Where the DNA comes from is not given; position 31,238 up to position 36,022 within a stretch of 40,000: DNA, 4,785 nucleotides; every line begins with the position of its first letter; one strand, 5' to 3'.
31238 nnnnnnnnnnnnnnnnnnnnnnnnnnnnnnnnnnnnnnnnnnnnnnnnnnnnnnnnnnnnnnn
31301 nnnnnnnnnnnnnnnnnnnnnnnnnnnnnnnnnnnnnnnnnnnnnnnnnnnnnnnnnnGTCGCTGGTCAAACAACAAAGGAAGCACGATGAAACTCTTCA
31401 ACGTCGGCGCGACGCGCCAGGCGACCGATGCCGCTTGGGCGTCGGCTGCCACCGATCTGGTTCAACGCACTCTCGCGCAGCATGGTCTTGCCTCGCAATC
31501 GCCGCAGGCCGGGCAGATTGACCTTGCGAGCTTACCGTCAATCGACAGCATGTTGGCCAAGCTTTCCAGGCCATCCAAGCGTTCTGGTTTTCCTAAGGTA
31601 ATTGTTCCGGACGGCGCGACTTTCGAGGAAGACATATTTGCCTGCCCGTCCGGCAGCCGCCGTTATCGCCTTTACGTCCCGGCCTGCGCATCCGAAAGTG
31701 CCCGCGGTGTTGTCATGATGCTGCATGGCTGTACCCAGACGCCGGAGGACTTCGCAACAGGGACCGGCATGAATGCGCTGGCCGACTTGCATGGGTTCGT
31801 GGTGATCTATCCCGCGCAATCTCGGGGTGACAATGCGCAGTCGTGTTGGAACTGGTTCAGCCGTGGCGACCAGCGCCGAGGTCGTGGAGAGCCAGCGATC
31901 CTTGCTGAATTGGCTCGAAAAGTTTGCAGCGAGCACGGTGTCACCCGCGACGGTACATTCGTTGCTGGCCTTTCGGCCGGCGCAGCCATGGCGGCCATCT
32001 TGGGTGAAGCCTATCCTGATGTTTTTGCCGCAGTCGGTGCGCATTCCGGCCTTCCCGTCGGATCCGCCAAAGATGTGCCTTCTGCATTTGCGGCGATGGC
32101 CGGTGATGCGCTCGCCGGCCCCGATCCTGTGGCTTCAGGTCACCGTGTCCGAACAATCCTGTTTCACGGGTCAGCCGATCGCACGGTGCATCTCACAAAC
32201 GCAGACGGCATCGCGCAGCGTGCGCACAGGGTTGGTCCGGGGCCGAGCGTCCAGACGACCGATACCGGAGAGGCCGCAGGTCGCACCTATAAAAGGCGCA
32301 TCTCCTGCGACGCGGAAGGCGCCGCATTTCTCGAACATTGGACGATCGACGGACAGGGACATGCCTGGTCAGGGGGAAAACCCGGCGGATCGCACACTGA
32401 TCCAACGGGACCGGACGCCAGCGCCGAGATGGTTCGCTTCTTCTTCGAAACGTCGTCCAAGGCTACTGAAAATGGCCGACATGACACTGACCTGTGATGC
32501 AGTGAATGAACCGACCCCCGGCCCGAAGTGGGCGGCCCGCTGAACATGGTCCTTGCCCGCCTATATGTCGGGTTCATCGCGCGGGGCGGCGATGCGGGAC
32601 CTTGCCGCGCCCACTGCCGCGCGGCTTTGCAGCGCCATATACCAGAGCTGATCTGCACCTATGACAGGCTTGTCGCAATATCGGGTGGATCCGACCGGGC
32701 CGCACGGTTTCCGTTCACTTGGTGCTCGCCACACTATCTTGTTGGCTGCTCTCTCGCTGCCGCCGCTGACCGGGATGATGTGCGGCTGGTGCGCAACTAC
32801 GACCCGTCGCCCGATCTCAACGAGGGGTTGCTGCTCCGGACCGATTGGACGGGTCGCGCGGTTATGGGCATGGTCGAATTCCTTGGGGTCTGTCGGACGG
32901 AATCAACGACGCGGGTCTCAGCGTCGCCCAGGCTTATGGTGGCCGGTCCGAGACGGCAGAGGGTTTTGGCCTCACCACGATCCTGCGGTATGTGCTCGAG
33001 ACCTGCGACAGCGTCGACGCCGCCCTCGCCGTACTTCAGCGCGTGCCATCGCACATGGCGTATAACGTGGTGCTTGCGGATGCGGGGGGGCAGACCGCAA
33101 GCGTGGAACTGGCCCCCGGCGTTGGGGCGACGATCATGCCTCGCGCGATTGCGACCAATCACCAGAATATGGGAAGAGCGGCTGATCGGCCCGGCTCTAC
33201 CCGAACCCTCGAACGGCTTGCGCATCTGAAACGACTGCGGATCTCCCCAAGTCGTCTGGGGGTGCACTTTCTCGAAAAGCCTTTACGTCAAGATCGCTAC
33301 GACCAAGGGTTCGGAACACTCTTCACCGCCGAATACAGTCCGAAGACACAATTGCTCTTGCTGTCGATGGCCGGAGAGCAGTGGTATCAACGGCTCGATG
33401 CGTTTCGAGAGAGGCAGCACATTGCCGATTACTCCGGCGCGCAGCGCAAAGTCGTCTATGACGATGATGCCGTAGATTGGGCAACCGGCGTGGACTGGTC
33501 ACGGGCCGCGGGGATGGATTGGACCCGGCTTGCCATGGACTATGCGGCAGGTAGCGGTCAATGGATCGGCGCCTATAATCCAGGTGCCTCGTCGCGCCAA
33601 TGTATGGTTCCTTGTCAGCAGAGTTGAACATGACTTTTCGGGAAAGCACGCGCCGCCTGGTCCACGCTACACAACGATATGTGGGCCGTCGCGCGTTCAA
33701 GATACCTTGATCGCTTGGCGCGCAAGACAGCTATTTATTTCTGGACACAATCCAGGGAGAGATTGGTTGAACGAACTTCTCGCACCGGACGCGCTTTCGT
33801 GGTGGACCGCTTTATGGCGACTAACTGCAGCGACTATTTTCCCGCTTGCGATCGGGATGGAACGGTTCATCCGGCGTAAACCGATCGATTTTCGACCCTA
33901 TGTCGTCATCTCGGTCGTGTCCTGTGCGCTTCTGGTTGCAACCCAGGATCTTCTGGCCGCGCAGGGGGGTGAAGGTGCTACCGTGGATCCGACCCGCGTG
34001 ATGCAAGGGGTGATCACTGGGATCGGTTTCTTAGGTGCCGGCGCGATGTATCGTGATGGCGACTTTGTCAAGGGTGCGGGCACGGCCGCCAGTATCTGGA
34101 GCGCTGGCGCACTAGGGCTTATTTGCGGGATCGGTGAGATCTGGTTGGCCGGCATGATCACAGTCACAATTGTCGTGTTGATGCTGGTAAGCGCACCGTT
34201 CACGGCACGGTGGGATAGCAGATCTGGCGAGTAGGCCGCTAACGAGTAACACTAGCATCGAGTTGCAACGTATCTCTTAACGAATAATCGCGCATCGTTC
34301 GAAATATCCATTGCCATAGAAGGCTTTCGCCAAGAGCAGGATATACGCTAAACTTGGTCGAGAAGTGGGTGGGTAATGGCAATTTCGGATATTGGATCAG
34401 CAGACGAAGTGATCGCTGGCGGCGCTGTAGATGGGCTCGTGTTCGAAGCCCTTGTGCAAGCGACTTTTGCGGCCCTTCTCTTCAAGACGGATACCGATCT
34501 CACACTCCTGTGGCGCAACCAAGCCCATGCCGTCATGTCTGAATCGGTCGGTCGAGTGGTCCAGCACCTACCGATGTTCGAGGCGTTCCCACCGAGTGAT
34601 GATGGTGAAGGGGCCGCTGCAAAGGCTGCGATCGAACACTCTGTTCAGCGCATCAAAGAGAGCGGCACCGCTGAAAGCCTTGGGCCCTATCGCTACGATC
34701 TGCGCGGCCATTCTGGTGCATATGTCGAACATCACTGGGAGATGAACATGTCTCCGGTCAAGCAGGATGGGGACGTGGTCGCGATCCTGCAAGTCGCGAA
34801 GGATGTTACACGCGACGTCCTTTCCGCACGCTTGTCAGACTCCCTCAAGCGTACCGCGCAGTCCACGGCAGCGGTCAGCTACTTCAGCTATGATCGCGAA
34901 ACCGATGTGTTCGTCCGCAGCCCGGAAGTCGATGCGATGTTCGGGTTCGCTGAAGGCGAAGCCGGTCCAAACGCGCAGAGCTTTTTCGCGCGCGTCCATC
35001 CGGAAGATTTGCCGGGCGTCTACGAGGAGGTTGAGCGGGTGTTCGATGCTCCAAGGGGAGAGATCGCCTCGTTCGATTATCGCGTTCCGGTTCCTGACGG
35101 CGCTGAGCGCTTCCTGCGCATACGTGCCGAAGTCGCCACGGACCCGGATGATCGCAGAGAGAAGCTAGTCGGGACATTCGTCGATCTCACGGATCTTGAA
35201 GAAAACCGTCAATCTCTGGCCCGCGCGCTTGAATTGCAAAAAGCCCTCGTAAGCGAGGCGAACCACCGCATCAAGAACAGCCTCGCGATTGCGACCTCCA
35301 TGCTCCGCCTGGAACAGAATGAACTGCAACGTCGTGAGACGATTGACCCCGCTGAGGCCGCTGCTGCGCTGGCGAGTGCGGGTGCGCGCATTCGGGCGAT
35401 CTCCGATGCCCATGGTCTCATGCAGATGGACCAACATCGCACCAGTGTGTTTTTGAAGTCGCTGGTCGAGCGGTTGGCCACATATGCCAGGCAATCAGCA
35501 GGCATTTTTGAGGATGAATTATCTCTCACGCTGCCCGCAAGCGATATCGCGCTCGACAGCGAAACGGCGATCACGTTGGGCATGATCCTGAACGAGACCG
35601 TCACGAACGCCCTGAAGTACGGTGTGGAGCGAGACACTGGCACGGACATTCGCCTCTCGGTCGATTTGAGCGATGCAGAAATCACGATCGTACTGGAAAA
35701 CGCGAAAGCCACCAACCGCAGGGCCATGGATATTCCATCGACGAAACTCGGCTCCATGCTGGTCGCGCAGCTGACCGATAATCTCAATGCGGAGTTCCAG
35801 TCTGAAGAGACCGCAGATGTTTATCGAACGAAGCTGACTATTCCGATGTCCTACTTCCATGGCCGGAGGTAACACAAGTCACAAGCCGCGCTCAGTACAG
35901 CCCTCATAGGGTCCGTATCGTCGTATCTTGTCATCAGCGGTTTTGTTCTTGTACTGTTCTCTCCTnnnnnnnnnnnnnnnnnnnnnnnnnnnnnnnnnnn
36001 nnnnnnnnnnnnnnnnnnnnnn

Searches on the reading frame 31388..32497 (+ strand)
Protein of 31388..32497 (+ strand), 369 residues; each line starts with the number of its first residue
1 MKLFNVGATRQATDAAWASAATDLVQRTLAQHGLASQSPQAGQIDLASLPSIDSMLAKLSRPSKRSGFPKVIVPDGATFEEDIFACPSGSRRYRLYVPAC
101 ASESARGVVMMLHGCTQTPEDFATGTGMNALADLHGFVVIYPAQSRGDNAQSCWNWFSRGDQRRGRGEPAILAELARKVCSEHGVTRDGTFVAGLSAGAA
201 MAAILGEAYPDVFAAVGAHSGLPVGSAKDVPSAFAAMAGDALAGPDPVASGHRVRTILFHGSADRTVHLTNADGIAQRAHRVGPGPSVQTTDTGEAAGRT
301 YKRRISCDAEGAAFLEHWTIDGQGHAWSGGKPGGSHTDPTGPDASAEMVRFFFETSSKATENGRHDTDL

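Call 6: search_protein_families(library=pfam, proteins=[window:31388-32497:+], max_evalue=0.01)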
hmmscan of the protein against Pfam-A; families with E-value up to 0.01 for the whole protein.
window:31388-32497:+ (369 aa): 4 families
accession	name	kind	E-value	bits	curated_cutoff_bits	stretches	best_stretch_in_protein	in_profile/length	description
PF10503.15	Esterase_PHB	-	3.4e-35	121.7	23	1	93-280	3-196/219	Esterase PHB depolymerase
PF00756.26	Esterase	-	2.3e-09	37.8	22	1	91-271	8-201/251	Putative esterase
PF00326.27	Peptidase_S9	-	8.4e-06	25.9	22.6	1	135-221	13-97/213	Prolyl oligopeptidase family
PF02230.22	Abhydrolase_2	-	0.0035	17.6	23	0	100-226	8-143/217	Phospholipase/Carboxylesterase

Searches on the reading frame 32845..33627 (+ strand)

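Call 6: search_protein_families(library=pfam, proteins=[window:32845-33627:+], max_evalue=0.01)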
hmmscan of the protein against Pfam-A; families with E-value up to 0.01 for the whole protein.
window:32845-33627:+ (260 aa): 1 family
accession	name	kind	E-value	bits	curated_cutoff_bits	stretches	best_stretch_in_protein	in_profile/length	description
PF03417.21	AAT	-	6.6e-20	72.2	23.2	1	12-173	41-218/225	Acyl-coenzyme A:6-aminopenicillanic acid acyl-transferase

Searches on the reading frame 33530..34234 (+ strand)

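Call 8: search_protein_families(library=pfam, proteins=[window:33530-34234:+], max_evalue=0.01)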
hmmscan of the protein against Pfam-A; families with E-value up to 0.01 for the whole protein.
window:33530-34234:+ (234 aa): 1 family
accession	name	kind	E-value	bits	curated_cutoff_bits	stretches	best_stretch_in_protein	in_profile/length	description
PF02308.21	MgtC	-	2.2e-25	89.8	31.4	1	98-224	1-118/121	MgtC family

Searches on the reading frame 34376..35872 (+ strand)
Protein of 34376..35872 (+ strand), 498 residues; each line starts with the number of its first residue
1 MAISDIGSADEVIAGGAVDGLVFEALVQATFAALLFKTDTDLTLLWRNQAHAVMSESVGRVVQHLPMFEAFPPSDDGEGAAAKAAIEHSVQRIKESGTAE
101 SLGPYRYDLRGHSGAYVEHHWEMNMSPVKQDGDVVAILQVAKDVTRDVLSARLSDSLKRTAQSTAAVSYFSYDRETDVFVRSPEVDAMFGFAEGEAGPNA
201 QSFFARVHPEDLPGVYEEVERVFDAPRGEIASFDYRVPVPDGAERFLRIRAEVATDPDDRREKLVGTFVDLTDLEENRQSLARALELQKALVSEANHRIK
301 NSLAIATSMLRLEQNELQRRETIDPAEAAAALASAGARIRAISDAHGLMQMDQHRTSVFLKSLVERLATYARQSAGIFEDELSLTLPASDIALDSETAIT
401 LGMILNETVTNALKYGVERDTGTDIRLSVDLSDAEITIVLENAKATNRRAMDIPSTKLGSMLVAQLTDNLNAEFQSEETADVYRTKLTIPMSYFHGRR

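Call 8: search_protein_families(library=pfam, proteins=[window:34376-35872:+], max_evalue=0.01)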
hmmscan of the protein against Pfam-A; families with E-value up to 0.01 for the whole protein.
window:34376-35872:+ (498 aa): 7 families
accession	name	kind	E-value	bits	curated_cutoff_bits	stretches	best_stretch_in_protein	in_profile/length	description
PF07568.18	HisKA_2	-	1.6e-10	41.4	22.3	1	294-374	1-75/76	Histidine kinase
PF08447.18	PAS_3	-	6.9e-10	39.5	25.6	1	182-267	5-88/89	PAS fold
PF08448.16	PAS_4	-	8.1e-08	32.9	23.1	1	33-146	7-107/110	PAS fold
PF07536.20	HWE_HK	-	1.4e-07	32.6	22.8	1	294-371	1-70/83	HWE histidine kinase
PF00989.32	PAS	-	1.1e-05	25.8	22.6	1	159-270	4-112/113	PAS fold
PF13581.12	HATPase_c_2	-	0.00013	22.4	27.4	1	390-474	21-114/127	Histidine kinase-like ATPase domain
PF13426.13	PAS_9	-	0.00063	20.4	27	0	35-145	5-102/103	PAS domain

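Call 15: find_encoding_contigs(protein=window:34376-35872:+, flank=10000, max_places=6)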
Protein window:34376-35872:+ (498 aa): no gene with exactly this product is on record in the collection.
